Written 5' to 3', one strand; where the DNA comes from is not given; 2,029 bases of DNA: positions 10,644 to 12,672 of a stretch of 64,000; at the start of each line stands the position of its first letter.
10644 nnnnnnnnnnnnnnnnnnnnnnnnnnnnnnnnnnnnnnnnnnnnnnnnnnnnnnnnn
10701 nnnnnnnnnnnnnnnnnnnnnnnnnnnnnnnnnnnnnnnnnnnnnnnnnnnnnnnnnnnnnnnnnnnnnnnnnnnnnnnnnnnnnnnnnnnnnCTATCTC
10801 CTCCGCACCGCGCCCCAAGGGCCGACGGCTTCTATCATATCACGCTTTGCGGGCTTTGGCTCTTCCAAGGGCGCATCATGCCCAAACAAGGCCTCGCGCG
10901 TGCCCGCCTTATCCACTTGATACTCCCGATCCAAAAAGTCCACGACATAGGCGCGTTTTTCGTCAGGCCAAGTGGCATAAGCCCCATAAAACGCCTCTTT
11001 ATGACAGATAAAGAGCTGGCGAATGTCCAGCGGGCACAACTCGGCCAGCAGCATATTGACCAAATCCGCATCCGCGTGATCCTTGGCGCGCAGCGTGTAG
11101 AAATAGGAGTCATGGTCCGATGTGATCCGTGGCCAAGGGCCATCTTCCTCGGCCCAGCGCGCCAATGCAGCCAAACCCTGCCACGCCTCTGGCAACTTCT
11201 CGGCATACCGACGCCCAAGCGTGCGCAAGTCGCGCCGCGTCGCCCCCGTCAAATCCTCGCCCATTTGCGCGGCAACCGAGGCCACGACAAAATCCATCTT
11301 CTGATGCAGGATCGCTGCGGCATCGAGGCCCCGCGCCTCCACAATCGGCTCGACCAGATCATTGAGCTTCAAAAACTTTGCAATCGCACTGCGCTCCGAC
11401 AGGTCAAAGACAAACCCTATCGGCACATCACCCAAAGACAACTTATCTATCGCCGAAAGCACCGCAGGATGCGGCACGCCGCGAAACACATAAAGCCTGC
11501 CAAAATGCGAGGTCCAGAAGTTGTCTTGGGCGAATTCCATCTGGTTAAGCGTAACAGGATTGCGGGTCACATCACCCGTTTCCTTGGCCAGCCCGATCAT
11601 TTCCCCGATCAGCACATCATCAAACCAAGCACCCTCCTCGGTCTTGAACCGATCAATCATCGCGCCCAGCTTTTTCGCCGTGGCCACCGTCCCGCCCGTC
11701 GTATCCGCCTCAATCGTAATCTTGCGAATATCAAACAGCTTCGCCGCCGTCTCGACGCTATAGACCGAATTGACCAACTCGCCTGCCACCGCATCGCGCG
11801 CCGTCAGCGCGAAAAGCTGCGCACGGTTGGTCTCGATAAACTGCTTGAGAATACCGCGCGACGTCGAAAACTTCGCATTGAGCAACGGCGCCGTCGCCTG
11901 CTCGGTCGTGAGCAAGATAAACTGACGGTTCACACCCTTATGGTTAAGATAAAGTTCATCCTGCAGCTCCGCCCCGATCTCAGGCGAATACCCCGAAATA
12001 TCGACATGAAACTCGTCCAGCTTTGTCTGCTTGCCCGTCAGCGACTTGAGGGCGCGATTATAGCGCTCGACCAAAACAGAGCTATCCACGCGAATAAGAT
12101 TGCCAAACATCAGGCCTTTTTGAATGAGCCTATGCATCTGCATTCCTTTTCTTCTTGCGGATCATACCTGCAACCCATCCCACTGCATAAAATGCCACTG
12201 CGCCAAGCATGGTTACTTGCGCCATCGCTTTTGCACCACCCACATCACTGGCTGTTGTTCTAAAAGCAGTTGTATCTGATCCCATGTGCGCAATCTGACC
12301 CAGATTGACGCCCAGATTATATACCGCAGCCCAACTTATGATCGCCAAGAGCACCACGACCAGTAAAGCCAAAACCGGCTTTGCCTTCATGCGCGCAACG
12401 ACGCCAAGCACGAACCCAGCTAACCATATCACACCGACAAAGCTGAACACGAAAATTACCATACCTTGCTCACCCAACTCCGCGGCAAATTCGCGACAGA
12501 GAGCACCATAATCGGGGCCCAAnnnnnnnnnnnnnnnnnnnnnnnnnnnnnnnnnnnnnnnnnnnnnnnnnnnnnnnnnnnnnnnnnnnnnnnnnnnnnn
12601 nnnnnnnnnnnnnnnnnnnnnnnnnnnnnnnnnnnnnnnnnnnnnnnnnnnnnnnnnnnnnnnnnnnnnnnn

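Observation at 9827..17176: Nine-gene uncharacterised operon: coiled-coil protein, classical AAA ATPase, DUF6638, DUF1523 and small membrane proteins (candidate membrane-stress/remodelling machine)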

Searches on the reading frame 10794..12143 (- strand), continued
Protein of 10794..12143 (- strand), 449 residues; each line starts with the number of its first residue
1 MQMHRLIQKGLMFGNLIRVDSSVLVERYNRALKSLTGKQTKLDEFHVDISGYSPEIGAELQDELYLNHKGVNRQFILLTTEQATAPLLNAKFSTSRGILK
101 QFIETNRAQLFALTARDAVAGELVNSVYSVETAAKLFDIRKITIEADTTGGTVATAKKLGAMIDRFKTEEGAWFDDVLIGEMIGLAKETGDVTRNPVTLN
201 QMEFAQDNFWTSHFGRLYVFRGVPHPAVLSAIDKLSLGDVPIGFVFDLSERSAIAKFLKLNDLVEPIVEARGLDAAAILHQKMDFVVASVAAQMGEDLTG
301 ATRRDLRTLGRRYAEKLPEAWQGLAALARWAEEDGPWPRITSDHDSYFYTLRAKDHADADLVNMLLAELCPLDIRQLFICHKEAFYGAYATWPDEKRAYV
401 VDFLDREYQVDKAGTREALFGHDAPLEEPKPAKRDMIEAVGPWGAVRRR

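Call 51: get_annotated_region(hit=H5, flank=9000)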
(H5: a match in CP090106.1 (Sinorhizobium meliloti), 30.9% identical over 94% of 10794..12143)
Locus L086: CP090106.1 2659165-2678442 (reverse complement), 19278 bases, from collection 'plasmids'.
description: Sinorhizobium meliloti strain Ak57 plasmid pSymB, complete sequence
organism: Sinorhizobium meliloti (NCBI taxid 382)
taxonomy: Bacteria; Pseudomonadota; Alphaproteobacteria; Hyphomicrobiales; Rhizobiaceae; Sinorhizobium; Sinorhizobium meliloti
host: -; source: Medicago,Cell culture,Plant nodule; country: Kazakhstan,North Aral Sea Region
typing (MOB-suite, as given by PLSDB): non-mobilizable
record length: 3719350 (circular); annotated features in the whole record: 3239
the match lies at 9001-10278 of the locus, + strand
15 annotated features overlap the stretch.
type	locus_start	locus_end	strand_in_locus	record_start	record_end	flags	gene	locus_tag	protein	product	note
CDS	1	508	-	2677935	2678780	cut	choW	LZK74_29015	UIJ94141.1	choline ABC transporter permease subunit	-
CDS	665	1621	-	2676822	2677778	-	-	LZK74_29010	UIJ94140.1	choline ABC transporter substrate-binding protein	-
CDS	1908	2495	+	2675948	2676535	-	-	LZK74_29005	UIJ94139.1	thymidine kinase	-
CDS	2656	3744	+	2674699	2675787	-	-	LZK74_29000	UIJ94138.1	hypothetical protein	-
CDS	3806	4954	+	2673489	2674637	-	-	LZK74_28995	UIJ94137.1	hypothetical protein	-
CDS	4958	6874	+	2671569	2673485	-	-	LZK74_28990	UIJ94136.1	ATP-binding protein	-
CDS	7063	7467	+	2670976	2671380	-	-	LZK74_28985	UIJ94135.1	endonuclease domain-containing protein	-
CDS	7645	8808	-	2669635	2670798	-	-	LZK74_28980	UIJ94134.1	IS4-like element ISRm16 family transposase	-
CDS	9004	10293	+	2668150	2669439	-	-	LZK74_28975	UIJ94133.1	hypothetical protein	-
CDS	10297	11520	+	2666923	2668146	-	-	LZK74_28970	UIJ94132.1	DUF2333 family protein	-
CDS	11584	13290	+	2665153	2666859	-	-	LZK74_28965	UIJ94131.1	formate--tetrahydrofolate ligase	-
CDS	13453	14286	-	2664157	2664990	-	-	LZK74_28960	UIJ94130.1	extensin family protein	-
CDS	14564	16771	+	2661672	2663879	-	-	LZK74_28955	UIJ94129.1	TonB-dependent hemoglobin/transferrin/lactoferrin family receptor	-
CDS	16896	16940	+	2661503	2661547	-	trpLE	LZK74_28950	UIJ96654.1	trpE operon leader peptide TrpLE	-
CDS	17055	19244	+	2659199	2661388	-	-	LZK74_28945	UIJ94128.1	anthranilate synthase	-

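Call 52: get_annotated_region(hit=H8, flank=10000)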
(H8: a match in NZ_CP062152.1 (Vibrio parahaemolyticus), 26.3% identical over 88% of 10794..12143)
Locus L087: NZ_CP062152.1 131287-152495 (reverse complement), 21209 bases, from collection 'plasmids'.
description: Vibrio parahaemolyticus strain 19-VB00998 plasmid pVP-19-VB00998, complete sequence
organism: Vibrio parahaemolyticus (NCBI taxid 670)
taxonomy: Bacteria; Pseudomonadota; Gammaproteobacteria; Vibrionales; Vibrionaceae; Vibrio; Vibrio parahaemolyticus
host: -; source: oyster; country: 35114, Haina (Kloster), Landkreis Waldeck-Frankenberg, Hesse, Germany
typing (MOB-suite, as given by PLSDB): non-mobilizable
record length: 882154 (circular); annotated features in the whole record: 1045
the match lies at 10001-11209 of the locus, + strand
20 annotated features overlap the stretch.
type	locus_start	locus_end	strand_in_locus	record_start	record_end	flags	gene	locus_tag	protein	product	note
CDS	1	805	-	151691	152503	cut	-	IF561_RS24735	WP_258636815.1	hypothetical protein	-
CDS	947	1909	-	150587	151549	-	-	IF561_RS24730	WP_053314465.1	hypothetical protein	-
CDS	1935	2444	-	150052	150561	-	-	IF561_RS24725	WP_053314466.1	hypothetical protein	-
CDS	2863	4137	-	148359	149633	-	-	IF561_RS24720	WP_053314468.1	RNase H family protein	-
CDS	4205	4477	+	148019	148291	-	-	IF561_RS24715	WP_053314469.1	hypothetical protein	-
CDS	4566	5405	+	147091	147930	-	-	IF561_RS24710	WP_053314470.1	hypothetical protein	-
CDS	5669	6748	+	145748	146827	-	-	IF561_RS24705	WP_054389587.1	hypothetical protein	-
CDS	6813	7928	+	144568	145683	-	-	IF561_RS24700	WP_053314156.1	hypothetical protein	-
CDS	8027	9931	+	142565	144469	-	-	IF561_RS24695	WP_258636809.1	ATP-binding protein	-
CDS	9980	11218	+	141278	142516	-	-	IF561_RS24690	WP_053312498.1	DUF6638 family protein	-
CDS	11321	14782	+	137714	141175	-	mfd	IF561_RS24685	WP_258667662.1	transcription-repair coupling factor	GO:0006281 - DNA repair [Evidence IEA]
CDS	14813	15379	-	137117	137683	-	-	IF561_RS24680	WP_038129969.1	DUF3592 domain-containing protein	-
CDS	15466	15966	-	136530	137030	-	-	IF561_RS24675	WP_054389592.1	hypothetical protein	-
CDS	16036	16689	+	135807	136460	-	-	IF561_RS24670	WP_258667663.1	hypothetical protein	-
CDS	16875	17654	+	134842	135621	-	-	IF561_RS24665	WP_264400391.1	A24 family peptidase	-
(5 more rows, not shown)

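Call 53: predict_structure(alignment_id=A6)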
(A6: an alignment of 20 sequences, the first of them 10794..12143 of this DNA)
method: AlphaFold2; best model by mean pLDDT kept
length: 449 residues; sequences in the alignment: 20
mean_pLDDT: 84.8   pTM: 0.80
mean pLDDT of the five models: 84.8, 84.2, 84.2, 83.0, 82.7
residues with pLDDT >= 90: 209; 70-90: 200; 50-70: 13; < 50: 27
segments of 3 or more residues with pLDDT < 50: 424-449
pLDDT, mean of each block of 10 residues (from residue 1): 73 81 95 94 94 93 87 93 87 90 93 90 86 86 87 85 88 88 85 78 88 90 92 82 88 94 80 73 95 94 94 94 89 78 88 88 93 91 89 93 87 79 48 34 36
secondary structure, 60 per line:
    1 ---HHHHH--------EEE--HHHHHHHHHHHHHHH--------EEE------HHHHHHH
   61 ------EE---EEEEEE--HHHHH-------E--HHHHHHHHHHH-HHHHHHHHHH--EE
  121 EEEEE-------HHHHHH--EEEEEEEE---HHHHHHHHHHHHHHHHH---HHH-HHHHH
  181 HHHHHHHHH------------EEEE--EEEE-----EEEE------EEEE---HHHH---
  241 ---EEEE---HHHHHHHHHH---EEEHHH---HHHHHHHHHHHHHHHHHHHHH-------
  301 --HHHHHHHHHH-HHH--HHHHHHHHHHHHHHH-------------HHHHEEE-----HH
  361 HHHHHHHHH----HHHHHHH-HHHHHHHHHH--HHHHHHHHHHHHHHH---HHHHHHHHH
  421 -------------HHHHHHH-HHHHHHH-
elements in order: H4-8 E17-19 H22-36 E45-47 H54-60 E72-77 H80-84 H95-105 H107-116 E119-125 H133-138 E141-148 H152-168 H176-189 E202-205 E208-211 E217-220 E227-230 H234-237 E244-247 H251-260 E264-266 H273-293 H303-312 H319-333 H347-350 E351-353 H359-369 H374-380 H382-391 H394-408 H412-420 H434-440 H442-448

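Call 57: fold_search(model_id=the predicted structure, library=pdb)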
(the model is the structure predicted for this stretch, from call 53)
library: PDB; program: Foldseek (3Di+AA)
matches with E <= 10: 143; with E <= 0.001: 0
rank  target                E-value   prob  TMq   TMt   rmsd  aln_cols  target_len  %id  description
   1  4v6b_Ag               1.5e+00  0.04  0.09  0.17  18.3       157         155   17  Crystal structure of human ferritin Phe167SerfsX26 mutant. (released 2014-07-09)
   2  9pfw                  2.0e+00  0.04  0.10  0.14  16.6       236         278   16  Crystal structure of selenomethionine-substituted N-oxygenase RohS from Pseudomonas syringae pv. tomato str. DC3000 (Pst (released 2026-04-01)
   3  3a68_H                2.4e+00  0.05  0.11  0.20  21.5       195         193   18  Crystal structure of plant ferritin reveals a novel metal binding site that functions as a transit site for metal tran (released 2009-12-08)
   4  1lrz                  2.4e+00  0.05  0.08  0.09  19.0       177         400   12  x-ray crystal structure of staphylococcus aureus femA (released 2002-09-04)
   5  7stw_A                2.4e+00  0.03  0.09  0.17  17.8       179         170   14  Structure of DPSL (DNA Protection in Starved Cells - Like) from Pyrococcus furiosus (released 2021-12-01)
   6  4v6b_BH               2.5e+00  0.03  0.09  0.17  18.3       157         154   17  Crystal structure of human ferritin Phe167SerfsX26 mutant. (released 2014-07-09)
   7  4v6b_AR               2.6e+00  0.04  0.10  0.19  18.4       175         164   14  Crystal structure of human ferritin Phe167SerfsX26 mutant. (released 2014-07-09)
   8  4v6b_AK               2.9e+00  0.03  0.09  0.17  18.4       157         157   17  Crystal structure of human ferritin Phe167SerfsX26 mutant. (released 2014-07-09)
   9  5xhn                  3.1e+00  0.06  0.09  0.19  18.1       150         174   15  Crystal structure of Frog M-ferritin K104E mutant (released 2017-08-09)
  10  5fjd_A                3.2e+00  0.06  0.10  0.26  11.5       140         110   13  APO-CSP1 (COPPER STORAGE PROTEIN 1) FROM METHYLOSINUS TRICHOSPORIUM OB3B (released 2015-11-18)
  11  4v6b_AL               3.2e+00  0.03  0.09  0.17  17.5       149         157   17  Crystal structure of human ferritin Phe167SerfsX26 mutant. (released 2014-07-09)
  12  9iig_M                3.4e+00  0.04  0.09  0.20  15.9       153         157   14  Cryo-EM structure of hetero-bacterioferritin SoBfr12 from Shewanella oneidensis (released 2025-04-30)
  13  6jee                  3.6e+00  0.04  0.09  0.18  19.1       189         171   12  Crystal structure of apo-L161C/L165C-Fr (released 2019-12-11)
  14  6tsa                  3.7e+00  0.03  0.09  0.17  18.9       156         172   15  Crystal structure of human L ferritin (HuLf) Fe(III)-loaded for 30 minutes (released 2020-02-19)
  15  3uno_A                3.7e+00  0.02  0.08  0.14  18.5       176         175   12  Mycobacterium tuberculosis ferritin homolog, BfrB (released 2012-11-21)
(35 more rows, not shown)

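Call 68: find_encoding_contigs(protein=P0271, flank=10000, max_places=1)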
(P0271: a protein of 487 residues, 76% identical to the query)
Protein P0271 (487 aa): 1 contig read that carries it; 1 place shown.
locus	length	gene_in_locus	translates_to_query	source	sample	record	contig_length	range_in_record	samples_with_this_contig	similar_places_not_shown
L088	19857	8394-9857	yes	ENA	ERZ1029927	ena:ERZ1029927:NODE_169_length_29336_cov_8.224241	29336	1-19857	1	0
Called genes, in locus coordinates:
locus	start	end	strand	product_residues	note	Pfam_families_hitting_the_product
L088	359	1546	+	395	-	-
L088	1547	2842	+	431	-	PF13203:DUF2201_N, PF09967:DUF2201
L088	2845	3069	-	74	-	-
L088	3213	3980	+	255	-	-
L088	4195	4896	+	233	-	PF21866:DUF6915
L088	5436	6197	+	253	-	-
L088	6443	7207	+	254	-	-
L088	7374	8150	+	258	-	-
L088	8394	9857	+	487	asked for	PF20343:DUF6638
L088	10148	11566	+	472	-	PF00350:Dynamin_N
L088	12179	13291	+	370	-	-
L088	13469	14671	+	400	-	-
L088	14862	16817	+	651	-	PF00535:Glycos_transf_2, PF13641:Glyco_tranf_2_3, PF03552:Cellulose_synt (weak), PF13506:Glyco_transf_21, PF13632:Glyco_trans_2_3, PF03552:Cellulose_synt, PF07238:PilZ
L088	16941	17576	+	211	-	-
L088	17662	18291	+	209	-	-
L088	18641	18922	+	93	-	-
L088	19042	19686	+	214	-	-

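Call 69: find_encoding_contigs(protein=P0277, flank=10000, max_places=1)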
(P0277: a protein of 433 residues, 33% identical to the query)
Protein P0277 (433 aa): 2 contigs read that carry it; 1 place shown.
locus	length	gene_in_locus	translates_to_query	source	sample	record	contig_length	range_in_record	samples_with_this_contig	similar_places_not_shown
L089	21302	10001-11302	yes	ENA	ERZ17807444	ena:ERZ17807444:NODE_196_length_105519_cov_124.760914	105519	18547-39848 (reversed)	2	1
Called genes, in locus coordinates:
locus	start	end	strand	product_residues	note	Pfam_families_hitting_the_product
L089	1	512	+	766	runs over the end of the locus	PF02018:CBM_4_9 (weak), PF02927:CelD_N, PF00759:Glyco_hydro_9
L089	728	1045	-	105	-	PF12840:HTH_20, PF01022:HTH_5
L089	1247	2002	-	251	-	PF01243:PNPOx_N (weak), PF13883:CREG_beta-barrel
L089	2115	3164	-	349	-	PF00005:ABC_tran, PF13304:AAA_21 (faint)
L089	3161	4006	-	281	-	PF00528:BPD_transp_1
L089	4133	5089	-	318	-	PF04069:OpuAC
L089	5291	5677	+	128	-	-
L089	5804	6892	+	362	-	-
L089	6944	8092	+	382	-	-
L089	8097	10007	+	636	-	PF00004:AAA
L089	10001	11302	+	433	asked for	PF20343:DUF6638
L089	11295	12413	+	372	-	PF10095:DUF2333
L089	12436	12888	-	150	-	-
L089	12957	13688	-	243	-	PF03472:Autoind_bind (weak), PF00196:GerE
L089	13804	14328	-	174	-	PF03350:UPF0114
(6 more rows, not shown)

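Call 70: find_encoding_contigs(protein=P0264, flank=10000, max_places=1)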
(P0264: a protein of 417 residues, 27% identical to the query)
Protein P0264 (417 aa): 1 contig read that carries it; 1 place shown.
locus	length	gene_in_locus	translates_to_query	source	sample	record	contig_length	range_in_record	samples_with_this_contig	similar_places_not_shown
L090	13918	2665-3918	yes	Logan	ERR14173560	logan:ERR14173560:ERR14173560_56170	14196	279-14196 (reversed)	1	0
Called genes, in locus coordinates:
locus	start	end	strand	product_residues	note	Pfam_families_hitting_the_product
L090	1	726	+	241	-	?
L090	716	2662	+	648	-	PF00004:AAA (weak)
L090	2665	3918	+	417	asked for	PF20343:DUF6638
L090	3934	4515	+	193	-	-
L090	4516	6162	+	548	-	-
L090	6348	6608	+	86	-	-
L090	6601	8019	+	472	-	PF17851:GH43_C2 (faint), PF07081:DUF1349 (faint)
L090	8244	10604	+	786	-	PF01740:STAS, PF13466:STAS_2, PF19974:TCAD9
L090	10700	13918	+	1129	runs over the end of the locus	PF07494:Reg_prop (faint), PF08450:SGL (faint), PF23748:Beta-prop_LRRK2 (faint), PF07495:Y_Y_Y, PF00512:HisKA, PF02518:HATPase_c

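Call 81: search_solved_structures(query=A1, max_evalue=10)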
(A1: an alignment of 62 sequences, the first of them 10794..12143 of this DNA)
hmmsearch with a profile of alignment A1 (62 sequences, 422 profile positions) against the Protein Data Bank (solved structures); distinct sequences matched with E-value up to 10: 0.

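Call 84: search_protein_families(library=phrogs, proteins=[window:10794-12143:-, L082:8518-9966:+, L083:11294-12520:+], max_evalue=0.01)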
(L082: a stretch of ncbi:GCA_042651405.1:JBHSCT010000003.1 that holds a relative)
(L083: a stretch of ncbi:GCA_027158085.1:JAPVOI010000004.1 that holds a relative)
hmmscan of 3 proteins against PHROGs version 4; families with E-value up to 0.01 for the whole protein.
window:10794-12143:- (449 aa): 0 families

L082:8518-9966:+ (482 aa): 1 family
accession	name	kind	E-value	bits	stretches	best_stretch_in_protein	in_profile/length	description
phrog_16468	-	unknown function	0.0069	16.5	0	67-118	41-92/328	-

L083:11294-12520:+ (408 aa): 0 families

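Call 106: search_protein_families(library=pfam, proteins=[L082:7124-7411:+], max_evalue=0.01)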
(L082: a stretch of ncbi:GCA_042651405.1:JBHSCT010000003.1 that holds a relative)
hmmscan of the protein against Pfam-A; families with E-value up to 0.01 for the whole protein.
L082:7124-7411:+ (95 aa): 0 families

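Call 112: find_related_loci(query=A11, collection=metagenome_contigs, flank=10000)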
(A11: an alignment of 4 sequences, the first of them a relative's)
Query A11 (429 aa) in metagenome_contigs; peptide patterns used: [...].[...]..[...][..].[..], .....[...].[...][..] (x = any residue, [..] = any of these).
470 stretches matched a pattern; 82 encode a relative of the query (tblastn E <= 1e-3); the best 80 are kept; 80 distinct loci.
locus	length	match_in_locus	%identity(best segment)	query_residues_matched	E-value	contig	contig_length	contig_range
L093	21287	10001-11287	91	1-429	0e+0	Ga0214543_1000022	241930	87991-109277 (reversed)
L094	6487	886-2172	90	1-429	0e+0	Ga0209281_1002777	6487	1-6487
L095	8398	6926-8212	88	1-429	0e+0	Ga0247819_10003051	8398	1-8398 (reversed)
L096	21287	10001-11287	88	1-429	0e+0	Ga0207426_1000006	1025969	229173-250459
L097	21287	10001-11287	88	1-429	0e+0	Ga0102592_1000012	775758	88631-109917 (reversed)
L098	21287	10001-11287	89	1-429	0e+0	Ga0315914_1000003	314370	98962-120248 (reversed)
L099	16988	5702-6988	86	1-429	0e+0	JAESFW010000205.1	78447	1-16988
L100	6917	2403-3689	84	1-429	0e+0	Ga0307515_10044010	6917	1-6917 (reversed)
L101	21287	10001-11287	84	1-429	0e+0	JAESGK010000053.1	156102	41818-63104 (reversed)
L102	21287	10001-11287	84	1-429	0e+0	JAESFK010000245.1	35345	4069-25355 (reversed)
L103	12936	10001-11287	84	1-429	0e+0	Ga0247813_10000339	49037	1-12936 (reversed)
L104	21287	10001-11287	82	1-429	0e+0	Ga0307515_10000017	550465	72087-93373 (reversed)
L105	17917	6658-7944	82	1-429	0e+0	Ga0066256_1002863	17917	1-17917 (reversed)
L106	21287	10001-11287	81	1-429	0e+0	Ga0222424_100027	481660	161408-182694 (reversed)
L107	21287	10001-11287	82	1-429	0e+0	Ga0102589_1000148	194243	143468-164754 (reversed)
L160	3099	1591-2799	35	1-404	2e-58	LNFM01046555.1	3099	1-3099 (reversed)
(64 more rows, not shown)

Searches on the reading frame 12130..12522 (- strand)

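Call 4: search_protein_families(library=pfam, proteins=[window:12130-12522:-], max_evalue=0.1)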
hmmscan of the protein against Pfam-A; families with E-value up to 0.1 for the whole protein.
window:12130-12522:- (130 aa): 0 families

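Call 5: search_protein_families(library=ncbifam, proteins=[window:12130-12522:-], max_evalue=0.1)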
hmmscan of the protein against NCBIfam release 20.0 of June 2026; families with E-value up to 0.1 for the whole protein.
window:12130-12522:- (130 aa): 1 family
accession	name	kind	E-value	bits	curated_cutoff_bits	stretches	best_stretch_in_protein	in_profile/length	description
NF033740.0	MarP_fam_protase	equivalog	0.024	13.7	250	1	18-106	18-109/390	MarP family serine protease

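Call 6: search_protein_families(library=padloc, proteins=[window:12130-12522:-], max_evalue=0.1)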
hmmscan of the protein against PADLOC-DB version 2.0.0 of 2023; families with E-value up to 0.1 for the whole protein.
window:12130-12522:- (130 aa): 0 families

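Call 84: search_protein_families(library=phrogs, proteins=[window:12130-12462:-], max_evalue=0.01)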
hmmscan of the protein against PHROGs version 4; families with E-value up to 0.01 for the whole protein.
window:12130-12462:- (110 aa): 0 families
